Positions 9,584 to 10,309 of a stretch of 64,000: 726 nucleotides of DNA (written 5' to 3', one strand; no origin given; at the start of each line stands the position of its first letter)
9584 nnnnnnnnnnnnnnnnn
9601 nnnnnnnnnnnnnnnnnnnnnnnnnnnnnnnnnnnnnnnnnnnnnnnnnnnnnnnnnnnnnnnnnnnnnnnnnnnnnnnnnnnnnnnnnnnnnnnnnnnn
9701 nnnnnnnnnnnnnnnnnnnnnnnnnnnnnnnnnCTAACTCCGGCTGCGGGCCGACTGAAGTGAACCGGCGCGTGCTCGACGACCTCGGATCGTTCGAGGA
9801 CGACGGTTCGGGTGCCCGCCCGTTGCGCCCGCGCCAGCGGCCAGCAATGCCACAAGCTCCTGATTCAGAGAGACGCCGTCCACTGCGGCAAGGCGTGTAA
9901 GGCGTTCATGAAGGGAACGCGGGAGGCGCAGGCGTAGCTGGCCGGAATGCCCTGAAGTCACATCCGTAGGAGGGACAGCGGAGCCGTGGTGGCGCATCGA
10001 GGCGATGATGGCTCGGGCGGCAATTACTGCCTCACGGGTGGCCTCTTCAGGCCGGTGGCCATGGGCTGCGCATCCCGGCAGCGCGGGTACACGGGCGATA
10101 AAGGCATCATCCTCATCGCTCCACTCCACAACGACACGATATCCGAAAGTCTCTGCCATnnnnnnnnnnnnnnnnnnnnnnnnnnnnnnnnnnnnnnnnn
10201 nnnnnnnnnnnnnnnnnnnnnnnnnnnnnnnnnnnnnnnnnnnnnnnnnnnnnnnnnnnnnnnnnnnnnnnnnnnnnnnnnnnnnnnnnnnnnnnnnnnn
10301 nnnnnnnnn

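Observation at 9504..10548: Decayed tRNA-Val-associated islet: two partial tRNA 3'-end copies plus a hicAB toxin-antitoxin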

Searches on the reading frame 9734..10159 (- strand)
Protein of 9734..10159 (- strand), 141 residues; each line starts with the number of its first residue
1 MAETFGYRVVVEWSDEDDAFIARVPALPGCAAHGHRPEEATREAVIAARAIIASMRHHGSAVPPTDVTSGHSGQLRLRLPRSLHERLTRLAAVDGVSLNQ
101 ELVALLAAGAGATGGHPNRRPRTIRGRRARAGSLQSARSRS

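Call 10: search_protein_families(library=pfam, proteins=[window:9737-10159:-], max_evalue=0.01)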
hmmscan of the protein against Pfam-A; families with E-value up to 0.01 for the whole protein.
window:9737-10159:- (141 aa): 4 families
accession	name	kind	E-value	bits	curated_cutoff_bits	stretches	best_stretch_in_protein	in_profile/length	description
PF05534.18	HicB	-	5.8e-07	29.8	21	1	72-100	17-45/51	HicB family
PF15919.11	HicB_lk_antitox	-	3.1e-06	27.8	27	1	7-66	1-59/123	HicB_like antitoxin of bacterial toxin-antitoxin system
PF03869.20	Arc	-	0.0059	16.9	20.4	0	74-106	6-38/50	Arc-like DNA binding domain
PF21748.3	UPF0150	-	0.0074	16.6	27.3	0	12-43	13-44/64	UPF0150-like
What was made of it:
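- Checked: hicAB: hicA (10159..10416, -) and hicB (9734..10159, -) are confirmed by Pfam (call 10).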

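Call 16: find_encoding_contigs(protein=window:9734-10159:-, flank=10000, max_places=10)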
Protein window:9734-10159:- (141 aa): 4 contigs read that carry it; 4 places shown.
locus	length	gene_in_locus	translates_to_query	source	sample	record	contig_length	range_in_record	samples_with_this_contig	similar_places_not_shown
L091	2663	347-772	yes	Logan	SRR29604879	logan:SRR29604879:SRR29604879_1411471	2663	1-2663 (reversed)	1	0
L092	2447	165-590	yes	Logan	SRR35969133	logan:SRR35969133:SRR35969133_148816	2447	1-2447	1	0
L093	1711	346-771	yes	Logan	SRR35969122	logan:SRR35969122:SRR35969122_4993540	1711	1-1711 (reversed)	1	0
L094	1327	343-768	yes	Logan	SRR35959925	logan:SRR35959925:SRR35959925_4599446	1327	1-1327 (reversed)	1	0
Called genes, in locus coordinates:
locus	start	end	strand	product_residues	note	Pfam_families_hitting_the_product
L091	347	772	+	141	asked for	PF15919:HicB_lk_antitox (weak), PF05534:HicB (weak)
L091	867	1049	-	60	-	-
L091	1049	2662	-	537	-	?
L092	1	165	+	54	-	?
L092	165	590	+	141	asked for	PF15919:HicB_lk_antitox (weak), PF05534:HicB (weak)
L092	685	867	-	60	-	-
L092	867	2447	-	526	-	?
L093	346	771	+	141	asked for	PF15919:HicB_lk_antitox (weak), PF05534:HicB (weak)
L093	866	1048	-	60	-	-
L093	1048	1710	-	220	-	?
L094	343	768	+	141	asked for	PF15919:HicB_lk_antitox (weak), PF05534:HicB (weak)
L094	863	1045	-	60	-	-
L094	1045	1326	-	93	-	?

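Call 39: find_homologous_proteins(query=window:9737-10159:-, max_evalue=1e-10)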
Query window:9737-10159:- (141 aa): 224 proteins with E <= 1e-10 among 1471 candidates; the best 120 are listed.
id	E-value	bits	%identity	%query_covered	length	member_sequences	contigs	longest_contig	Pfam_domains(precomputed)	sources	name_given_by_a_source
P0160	8.3e-84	296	100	100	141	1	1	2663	PF15919.12,PF05534.19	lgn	-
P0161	8.5e-62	225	79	100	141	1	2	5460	PF05534.19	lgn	-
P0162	8.4e-57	209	81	73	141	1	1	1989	PF05534.19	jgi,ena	-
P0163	2.0e-56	208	80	73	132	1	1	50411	PF15919.12,PF05534.19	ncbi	-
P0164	5.3e-56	206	71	88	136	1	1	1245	PF15919.12,PF05534.19,PF22513.3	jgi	jgi:antitoxin HicB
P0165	2.8e-55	204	75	92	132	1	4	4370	PF15919.12,PF05534.19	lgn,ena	-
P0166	7.7e-54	199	78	83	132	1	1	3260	PF05534.19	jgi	jgi:antitoxin HicB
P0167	7.8e-54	199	78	89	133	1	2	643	PF05534.19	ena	-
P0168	8.1e-54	199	79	87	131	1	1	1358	PF05534.19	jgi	jgi:predicted RNase H-like HicB family nuclease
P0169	4.8e-53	197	81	73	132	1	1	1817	PF15919.12,PF05534.19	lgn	-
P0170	1.9e-52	195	79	75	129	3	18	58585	PF05534.19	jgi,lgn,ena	-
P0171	2.4e-52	194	74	90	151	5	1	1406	PF15919.12,PF05534.19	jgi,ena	-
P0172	2.4e-52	194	75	90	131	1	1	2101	PF15919.12,PF05534.19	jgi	jgi:predicted RNase H-like HicB family nuclease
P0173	2.4e-52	194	75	92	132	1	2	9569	PF05534.19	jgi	jgi:antitoxin HicB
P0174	4.5e-52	193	78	79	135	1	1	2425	PF05534.19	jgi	jgi:antitoxin HicB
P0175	8.5e-52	193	79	77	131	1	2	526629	PF05534.19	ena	-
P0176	1.1e-51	192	73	90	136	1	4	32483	PF15919.12,PF05534.19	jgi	-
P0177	1.2e-51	192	73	94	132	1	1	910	PF05534.19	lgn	-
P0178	1.2e-51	192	69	99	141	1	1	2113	PF05534.19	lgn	-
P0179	1.2e-51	192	74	89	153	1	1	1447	PF15919.12,PF05534.19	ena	-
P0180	1.2e-51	192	74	92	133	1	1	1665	PF05534.19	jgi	jgi:antitoxin HicB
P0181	1.3e-51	192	75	81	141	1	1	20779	PF05534.19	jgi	jgi:antitoxin HicB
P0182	1.6e-51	192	75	87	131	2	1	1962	PF05534.19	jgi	jgi:predicted RNase H-like HicB family nuclease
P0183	1.7e-51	192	80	79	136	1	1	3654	PF05534.19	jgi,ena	-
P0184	2.6e-51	191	79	82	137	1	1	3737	PF15919.12,PF05534.19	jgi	jgi:antitoxin HicB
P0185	3.4e-51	191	67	98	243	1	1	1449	PF05534.19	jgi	jgi:predicted RNase H-like HicB family nuclease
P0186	4.1e-51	190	73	91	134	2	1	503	PF05534.19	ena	-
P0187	4.3e-51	190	74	87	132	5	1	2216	PF05534.19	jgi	jgi:predicted RNase H-like HicB family nuclease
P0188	5.6e-51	190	77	82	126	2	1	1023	PF15919.12,PF05534.19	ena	-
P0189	7.0e-51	190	75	81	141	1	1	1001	PF05534.19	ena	-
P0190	7.5e-51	189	75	81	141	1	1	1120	PF05534.19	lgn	-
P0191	1.1e-50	189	75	81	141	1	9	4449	PF05534.19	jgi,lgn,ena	jgi:antitoxin HicB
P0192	1.2e-50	189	78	79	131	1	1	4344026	PF05534.19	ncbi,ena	-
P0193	1.7e-50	188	74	83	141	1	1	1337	PF05534.19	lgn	-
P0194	3.7e-50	187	74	81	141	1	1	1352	PF05534.19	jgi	jgi:antitoxin HicB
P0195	4.1e-50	187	73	87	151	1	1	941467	PF05534.19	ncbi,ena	-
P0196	5.6e-50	187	64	100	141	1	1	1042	PF05534.19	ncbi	-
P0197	5.9e-50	187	76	81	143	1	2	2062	PF05534.19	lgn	-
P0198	7.9e-50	186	74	81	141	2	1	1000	PF05534.19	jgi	jgi:predicted RNase H-like HicB family nuclease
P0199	8.9e-50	186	72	84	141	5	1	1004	PF05534.19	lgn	-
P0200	1.0e-49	186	74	73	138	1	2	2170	PF05534.19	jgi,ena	-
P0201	1.3e-49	185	74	81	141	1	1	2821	PF05534.19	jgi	jgi:antitoxin HicB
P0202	1.4e-49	185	74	81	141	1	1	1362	PF05534.19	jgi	jgi:predicted RNase H-like HicB family nuclease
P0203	1.5e-49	185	76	84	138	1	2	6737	PF15919.12,PF05534.19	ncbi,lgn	-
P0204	1.8e-49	185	74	81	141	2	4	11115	PF05534.19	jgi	jgi:antitoxin HicB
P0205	2.0e-49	185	79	79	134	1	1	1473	PF05534.19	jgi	jgi:antitoxin HicB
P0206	3.8e-49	184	78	79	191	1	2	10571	PF05534.19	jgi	jgi:predicted RNase H-like HicB family nuclease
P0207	3.9e-49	184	63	100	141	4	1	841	PF05534.19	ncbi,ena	-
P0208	5.3e-49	184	73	81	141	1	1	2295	PF05534.19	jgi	jgi:predicted RNase H-like HicB family nuclease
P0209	8.3e-49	183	76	78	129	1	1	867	PF15919.12,PF05534.19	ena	-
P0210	1.3e-48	182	69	89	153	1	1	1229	PF15919.12,PF05534.19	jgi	jgi:predicted RNase H-like HicB family nuclease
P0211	1.3e-48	182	75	79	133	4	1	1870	PF15919.12,PF05534.19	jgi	jgi:antitoxin HicB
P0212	1.4e-48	182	74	83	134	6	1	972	PF05534.19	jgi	-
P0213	1.7e-48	182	73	86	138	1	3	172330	PF15919.12,PF05534.19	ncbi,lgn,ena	-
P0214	1.9e-48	182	75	89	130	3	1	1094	PF05534.19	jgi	jgi:predicted RNase H-like HicB family nuclease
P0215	2.5e-48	181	70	92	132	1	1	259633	PF15919.12,PF05534.19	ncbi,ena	-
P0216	2.7e-48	181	69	97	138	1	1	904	PF05534.19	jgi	jgi:antitoxin HicB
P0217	3.4e-48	181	72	90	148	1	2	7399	PF05534.19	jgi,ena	-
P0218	6.2e-48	180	68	99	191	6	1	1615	PF05534.19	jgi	jgi:predicted RNase H-like HicB family nuclease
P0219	8.6e-48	180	79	81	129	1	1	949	PF05534.19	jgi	-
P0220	1.4e-47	179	67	94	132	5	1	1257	PF05534.19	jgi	jgi:predicted RNase H-like HicB family nuclease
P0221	1.8e-47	179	68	93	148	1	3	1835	PF05534.19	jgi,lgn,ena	-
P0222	2.4e-47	178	63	100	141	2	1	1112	PF05534.19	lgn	-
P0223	4.5e-47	177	69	92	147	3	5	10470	PF05534.19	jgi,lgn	-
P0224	5.8e-47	177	71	89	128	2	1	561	PF15919.12,PF05534.19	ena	-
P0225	6.1e-47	177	76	79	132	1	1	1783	PF05534.19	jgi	jgi:predicted RNase H-like HicB family nuclease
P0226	6.2e-47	177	67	91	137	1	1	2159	PF05534.19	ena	-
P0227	4.0e-46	174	67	92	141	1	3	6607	PF05534.19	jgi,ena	jgi:predicted RNase H-like HicB family nuclease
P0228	1.9e-45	172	61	93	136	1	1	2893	PF15919.12,PF05534.19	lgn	-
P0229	1.9e-45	172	73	81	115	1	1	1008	PF05534.19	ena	-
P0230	3.2e-45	171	72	79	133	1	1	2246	PF15919.12,PF05534.19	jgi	jgi:predicted RNase H-like HicB family nuclease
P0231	2.3e-44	169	65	90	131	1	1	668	PF05534.19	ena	-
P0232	2.7e-44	168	68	84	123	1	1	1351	PF15919.12,PF05534.19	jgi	jgi:antitoxin HicB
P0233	5.2e-44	167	66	88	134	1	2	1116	PF05534.19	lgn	-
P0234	2.1e-43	165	74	76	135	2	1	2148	PF15919.12,PF05534.19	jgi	-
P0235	2.5e-42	162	66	82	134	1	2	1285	PF15919.12,PF05534.19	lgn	-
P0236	2.1e-41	159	61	88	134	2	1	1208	PF15919.12,PF05534.19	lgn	-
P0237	3.7e-41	158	66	77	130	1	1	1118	PF15919.12,PF05534.19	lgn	-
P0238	4.5e-41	158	67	76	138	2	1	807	PF15919.12,PF05534.19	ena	-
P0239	1.4e-40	156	60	89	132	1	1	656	PF15919.12,PF05534.19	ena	-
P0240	1.6e-40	156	69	77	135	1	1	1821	PF15919.12,PF21748.4,PF05534.19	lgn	-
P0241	4.1e-40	155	61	89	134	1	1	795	PF05534.19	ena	-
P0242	6.4e-40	154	72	71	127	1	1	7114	PF05534.19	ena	-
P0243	2.3e-39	152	65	78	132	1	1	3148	PF15919.12,PF05534.19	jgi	-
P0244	2.5e-39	152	60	88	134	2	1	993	PF15919.12,PF05534.19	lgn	-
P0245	4.0e-39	152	63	84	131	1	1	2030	PF15919.12,PF05534.19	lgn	-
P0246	4.5e-39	151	65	78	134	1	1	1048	PF15919.12,PF05534.19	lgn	-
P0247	6.3e-39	151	63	84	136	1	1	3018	PF15919.12,PF05534.19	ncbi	ncbi:MAG: toxin-antitoxin system HicB family antitoxin, partial [Armatimonadota bacterium]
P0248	1.3e-38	150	63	79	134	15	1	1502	PF15919.12,PF21748.4,PF05534.19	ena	-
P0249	3.3e-38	149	63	79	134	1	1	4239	PF15919.12,PF05534.19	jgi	jgi:predicted RNase H-like HicB family nuclease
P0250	4.0e-38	148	62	77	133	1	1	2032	PF15919.12,PF05534.19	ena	-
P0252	6.4e-38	148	65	77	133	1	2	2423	PF15919.12,PF05534.19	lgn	-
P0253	9.8e-38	147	63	81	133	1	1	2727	PF15919.12,PF05534.19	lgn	-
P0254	9.9e-38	147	61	82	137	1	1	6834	PF15919.12,PF05534.19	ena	-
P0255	1.0e-37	147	64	78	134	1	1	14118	PF15919.12,PF05534.19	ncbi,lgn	-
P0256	1.2e-37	147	67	76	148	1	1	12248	PF15919.12,PF05534.19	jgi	jgi:antitoxin HicB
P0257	1.4e-37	147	66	76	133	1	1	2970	PF15919.12,PF05534.19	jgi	jgi:predicted RNase H-like HicB family nuclease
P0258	1.5e-37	146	59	88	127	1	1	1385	PF15919.12,PF05534.19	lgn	-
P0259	1.6e-37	146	60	84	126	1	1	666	PF15919.12,PF05534.19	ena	-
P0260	1.8e-37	146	66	76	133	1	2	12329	PF15919.12,PF05534.19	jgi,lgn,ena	-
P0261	2.1e-37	146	63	77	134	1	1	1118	PF15919.12,PF05534.19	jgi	jgi:predicted RNase H-like HicB family nuclease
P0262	2.2e-37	146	61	84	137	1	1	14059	PF15919.12,PF05534.19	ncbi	-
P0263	2.3e-37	146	62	77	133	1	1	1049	PF15919.12,PF05534.19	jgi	jgi:predicted RNase H-like HicB family nuclease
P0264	2.9e-37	146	62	79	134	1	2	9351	PF15919.12,PF05534.19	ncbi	-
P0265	5.0e-37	145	65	76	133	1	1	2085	PF15919.12,PF05534.19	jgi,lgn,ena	-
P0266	7.0e-37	144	65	77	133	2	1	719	PF15919.12,PF05534.19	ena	-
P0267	9.9e-37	144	64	77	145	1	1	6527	PF15919.12,PF05534.19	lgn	-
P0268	1.4e-36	143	53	93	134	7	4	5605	PF15919.12,PF05534.19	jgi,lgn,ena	jgi:antitoxin HicB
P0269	2.3e-36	143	57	96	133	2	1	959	PF15919.12,PF05534.19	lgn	-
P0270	3.5e-36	142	59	79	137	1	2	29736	PF15919.12,PF05534.19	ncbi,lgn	-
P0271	7.7e-36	141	62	78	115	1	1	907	PF15919.12,PF05534.19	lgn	-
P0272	8.4e-36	141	57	96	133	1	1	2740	PF15919.12,PF05534.19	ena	-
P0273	1.0e-35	140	53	92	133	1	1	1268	PF15919.12,PF05534.19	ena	-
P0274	1.1e-35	140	58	79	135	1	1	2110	PF15919.12,PF05534.19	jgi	jgi:predicted RNase H-like HicB family nuclease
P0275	2.5e-35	139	65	73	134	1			PF15919.12,PF05534.19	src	-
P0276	2.6e-35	139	63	75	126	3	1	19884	PF15919.12,PF05534.19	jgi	jgi:antitoxin HicB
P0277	3.0e-35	139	58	85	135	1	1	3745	PF15919.12,PF05534.19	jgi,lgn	jgi:predicted RNase H-like HicB family nuclease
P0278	3.5e-35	139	56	83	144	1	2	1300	PF15919.12,PF05534.19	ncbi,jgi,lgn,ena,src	-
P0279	9.8e-35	137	54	92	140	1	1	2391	PF15919.12,PF05534.19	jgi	jgi:antitoxin HicB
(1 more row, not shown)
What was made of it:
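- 9734..10159 (-): hicB antitoxin, 141 aa: HicB-like N-terminal domain plus a HicB/Arc-like DNA-binding C-terminus. Pfam PF15919 and PF05534 (call 10); homologues (call 39).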

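Call 40: find_encoding_contigs(protein=P0161, flank=8000, max_places=6)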
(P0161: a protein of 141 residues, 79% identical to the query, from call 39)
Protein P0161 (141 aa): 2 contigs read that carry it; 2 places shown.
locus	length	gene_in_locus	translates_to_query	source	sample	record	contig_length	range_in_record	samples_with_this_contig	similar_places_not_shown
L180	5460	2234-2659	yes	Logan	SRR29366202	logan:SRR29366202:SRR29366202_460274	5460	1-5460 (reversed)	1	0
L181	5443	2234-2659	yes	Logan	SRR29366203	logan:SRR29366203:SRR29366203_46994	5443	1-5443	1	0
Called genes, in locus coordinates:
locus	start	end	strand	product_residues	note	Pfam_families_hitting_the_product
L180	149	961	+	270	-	PF09990:DUF2231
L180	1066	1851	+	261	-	PF03476:MOSC_N, PF03473:MOSC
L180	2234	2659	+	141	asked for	PF05534:HicB (weak)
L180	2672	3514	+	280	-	PF03476:MOSC_N, PF03473:MOSC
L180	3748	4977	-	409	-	PF08450:SGL (faint), PF10282:Lactonase, PF01436:NHL (faint), PF10282:Lactonase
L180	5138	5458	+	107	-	?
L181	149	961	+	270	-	PF09990:DUF2231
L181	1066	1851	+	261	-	PF03476:MOSC_N, PF03473:MOSC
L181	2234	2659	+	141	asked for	PF05534:HicB (weak)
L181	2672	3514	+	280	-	PF03476:MOSC_N, PF03473:MOSC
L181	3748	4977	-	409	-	PF08450:SGL (faint), PF10282:Lactonase, PF01436:NHL (faint), PF10282:Lactonase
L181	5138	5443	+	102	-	?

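Call 41: find_encoding_contigs(protein=P0163, flank=8000, max_places=4)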
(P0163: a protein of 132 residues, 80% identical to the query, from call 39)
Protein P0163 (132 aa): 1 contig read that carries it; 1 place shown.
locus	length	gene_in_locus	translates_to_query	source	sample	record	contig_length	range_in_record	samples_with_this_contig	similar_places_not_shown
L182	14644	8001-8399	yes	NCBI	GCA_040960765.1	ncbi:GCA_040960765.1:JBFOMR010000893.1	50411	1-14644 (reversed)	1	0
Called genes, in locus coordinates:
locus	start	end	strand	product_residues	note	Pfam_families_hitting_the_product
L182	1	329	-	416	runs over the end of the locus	PF06689:zf-C4_ClpX, PF05496:RuvB_N (weak), PF00004:AAA, PF07724:AAA_2, PF07728:AAA_5 (weak), PF13401:AAA_22 (faint), PF10431:ClpB_D2-small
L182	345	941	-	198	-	PF00574:CLP_protease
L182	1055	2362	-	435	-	PF05697:Trigger_N, PF05698:Trigger_C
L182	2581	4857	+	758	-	PF03030:H_PPase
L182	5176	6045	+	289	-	PF03446:NAD_binding_2, PF03807:F420_oxidored, PF14833:NAD_binding_11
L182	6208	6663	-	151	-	-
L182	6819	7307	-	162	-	-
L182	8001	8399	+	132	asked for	PF15919:HicB_lk_antitox (weak), PF05534:HicB (weak)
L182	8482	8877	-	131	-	PF01850:PIN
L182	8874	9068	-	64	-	PF09957:VapB_antitoxin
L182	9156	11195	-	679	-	PF00289:Biotin_carb_N, PF02786:CPSase_L_D2, PF07478:Dala_Dala_lig_C (weak), PF02785:Biotin_carb_C, PF25973:BSH_CzcB (faint), PF00364:Biotin_lipoyl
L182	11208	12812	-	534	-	PF01039:Carboxyl_trans, PF03255:ACCA (faint)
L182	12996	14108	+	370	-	PF02771:Acyl-CoA_dh_N, PF02770:Acyl-CoA_dh_M, PF00441:Acyl-CoA_dh_1, PF08028:Acyl-CoA_dh_2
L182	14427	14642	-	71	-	?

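Call 42: find_encoding_contigs(protein=P0170, flank=8000, max_places=8)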
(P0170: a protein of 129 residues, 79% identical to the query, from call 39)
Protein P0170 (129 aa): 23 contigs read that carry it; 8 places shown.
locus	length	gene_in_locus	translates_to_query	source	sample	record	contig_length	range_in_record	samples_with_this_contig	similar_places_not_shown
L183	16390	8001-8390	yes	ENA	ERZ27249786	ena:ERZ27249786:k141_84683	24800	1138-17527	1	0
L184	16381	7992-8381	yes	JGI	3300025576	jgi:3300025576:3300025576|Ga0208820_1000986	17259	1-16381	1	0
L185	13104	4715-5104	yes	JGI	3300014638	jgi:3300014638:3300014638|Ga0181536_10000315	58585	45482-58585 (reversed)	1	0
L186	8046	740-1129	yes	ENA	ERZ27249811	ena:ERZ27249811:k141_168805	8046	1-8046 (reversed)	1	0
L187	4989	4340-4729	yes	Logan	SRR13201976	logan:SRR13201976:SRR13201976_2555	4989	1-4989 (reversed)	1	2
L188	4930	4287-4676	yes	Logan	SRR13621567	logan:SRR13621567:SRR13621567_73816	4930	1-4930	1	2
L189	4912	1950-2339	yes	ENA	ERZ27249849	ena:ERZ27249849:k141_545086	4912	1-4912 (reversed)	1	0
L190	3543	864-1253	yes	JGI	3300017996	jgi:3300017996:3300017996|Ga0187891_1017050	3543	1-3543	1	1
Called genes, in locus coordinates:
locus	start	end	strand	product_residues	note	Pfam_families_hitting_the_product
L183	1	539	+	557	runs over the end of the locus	?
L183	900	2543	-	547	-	PF00890:FAD_binding_2, PF02910:Succ_DH_flav_C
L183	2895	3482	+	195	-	PF01066:CDP-OH_P_transf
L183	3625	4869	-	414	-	PF00589:Phage_integrase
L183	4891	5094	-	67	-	PF12728:HTH_17 (weak)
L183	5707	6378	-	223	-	PF06114:Peptidase_M78 (weak)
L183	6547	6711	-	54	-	-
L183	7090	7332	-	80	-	PF04255:DUF433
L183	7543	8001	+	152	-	PF07927:HicA_toxin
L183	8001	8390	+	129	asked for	PF05534:HicB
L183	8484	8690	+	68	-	-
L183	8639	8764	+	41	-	-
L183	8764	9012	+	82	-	-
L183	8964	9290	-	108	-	PF13560:HTH_31 (weak), PF12844:HTH_19, PF01381:HTH_3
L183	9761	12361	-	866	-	PF03389:MobA_MobL, PF02689:Herpes_Helicase (faint), PF13245:AAA_19, PF13604:AAA_30, PF01443:Viral_helicase1 (faint), PF18335:SH3_13, PF13538:UvrD_C_2 (faint)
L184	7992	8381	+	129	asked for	PF05534:HicB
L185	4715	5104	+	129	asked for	PF05534:HicB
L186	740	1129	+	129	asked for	PF05534:HicB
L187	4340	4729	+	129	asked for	PF05534:HicB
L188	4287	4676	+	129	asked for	PF05534:HicB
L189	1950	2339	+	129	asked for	PF05534:HicB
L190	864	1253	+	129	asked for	PF05534:HicB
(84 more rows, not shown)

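Call 47: find_encoding_contigs(protein=P0175, flank=7000, max_places=4)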
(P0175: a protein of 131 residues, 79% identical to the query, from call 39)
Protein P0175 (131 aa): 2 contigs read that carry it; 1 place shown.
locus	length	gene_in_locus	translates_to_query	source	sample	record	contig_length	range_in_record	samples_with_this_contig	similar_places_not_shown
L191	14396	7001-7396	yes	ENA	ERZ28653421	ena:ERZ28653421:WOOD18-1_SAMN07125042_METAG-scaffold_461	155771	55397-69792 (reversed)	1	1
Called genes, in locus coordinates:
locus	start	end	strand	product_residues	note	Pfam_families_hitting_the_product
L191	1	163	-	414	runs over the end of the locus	PF12679:ABC2_membrane_2, PF12698:ABC2_membrane_3, PF01061:ABC2_membrane (weak)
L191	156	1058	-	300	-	PF00005:ABC_tran, PF13304:AAA_21, PF13732:DrrA1-3_C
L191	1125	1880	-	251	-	-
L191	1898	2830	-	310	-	PF00583:Acetyltransf_1, PF13673:Acetyltransf_10 (weak), PF13508:Acetyltransf_7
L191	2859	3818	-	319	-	-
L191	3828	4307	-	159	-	PF00293:NUDIX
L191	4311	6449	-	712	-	PF17191:RecG_wedge, PF00270:DEAD, PF04851:ResIII, PF00271:Helicase_C, PF19833:RecG_dom3_C (weak)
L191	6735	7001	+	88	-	PF07927:HicA_toxin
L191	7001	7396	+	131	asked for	PF05534:HicB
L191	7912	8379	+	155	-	-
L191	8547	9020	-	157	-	PF11848:DUF3368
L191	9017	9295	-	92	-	PF03683:UPF0175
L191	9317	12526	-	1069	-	PF25596:CPSase_L_D1, PF02786:CPSase_L_D2, PF13535:ATP-grasp_4 (weak), PF02787:CPSase_L_D3, PF25596:CPSase_L_D1, PF02786:CPSase_L_D2, PF15632:ATPgrasp_Ter, PF02142:MGS, +2 more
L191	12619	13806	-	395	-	PF00988:CPSase_sm_chain, PF00117:GATase, PF07722:Peptidase_C26 (faint)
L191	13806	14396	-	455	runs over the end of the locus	PF01979:Amidohydro_1, PF12890:DHOase, PF07969:Amidohydro_3 (faint)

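Call 48: find_encoding_contigs(protein=P0192, flank=7000, max_places=4)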
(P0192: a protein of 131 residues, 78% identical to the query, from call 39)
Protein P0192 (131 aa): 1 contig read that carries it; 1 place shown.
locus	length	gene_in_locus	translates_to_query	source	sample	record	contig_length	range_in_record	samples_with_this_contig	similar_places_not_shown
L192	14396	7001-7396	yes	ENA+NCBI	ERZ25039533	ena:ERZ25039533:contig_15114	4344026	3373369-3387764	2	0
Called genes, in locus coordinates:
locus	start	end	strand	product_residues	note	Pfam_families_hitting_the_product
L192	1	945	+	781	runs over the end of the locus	PF09699:Paired_CXXCH_1 (faint)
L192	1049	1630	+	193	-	-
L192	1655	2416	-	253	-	PF05138:PaaA_PaaC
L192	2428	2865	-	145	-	PF01575:MaoC_dehydratas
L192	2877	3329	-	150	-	PF13452:FAS1_DH_region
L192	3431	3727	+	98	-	PF01329:Pterin_4a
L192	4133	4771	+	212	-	PF01625:PMSR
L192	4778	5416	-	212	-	PF01712:dNK, PF13238:AAA_18 (weak), PF02223:Thymidylate_kin (weak)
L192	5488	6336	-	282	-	PF14559:TPR_19 (faint)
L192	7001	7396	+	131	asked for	PF05534:HicB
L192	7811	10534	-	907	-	-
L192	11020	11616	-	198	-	-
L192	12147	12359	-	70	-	-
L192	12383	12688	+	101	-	PF13560:HTH_31 (weak), PF01381:HTH_3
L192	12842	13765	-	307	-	PF02401:LYTB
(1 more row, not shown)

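Call 51: search_protein_families(library=pfam, proteins=[L182:6208-6663:-, L182:6819-7307:-], max_evalue=0.01)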
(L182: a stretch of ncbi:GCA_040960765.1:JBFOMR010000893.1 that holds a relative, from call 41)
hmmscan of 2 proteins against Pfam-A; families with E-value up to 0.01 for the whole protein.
L182:6208-6663:- (151 aa): 0 families

L182:6819-7307:- (162 aa): 0 families
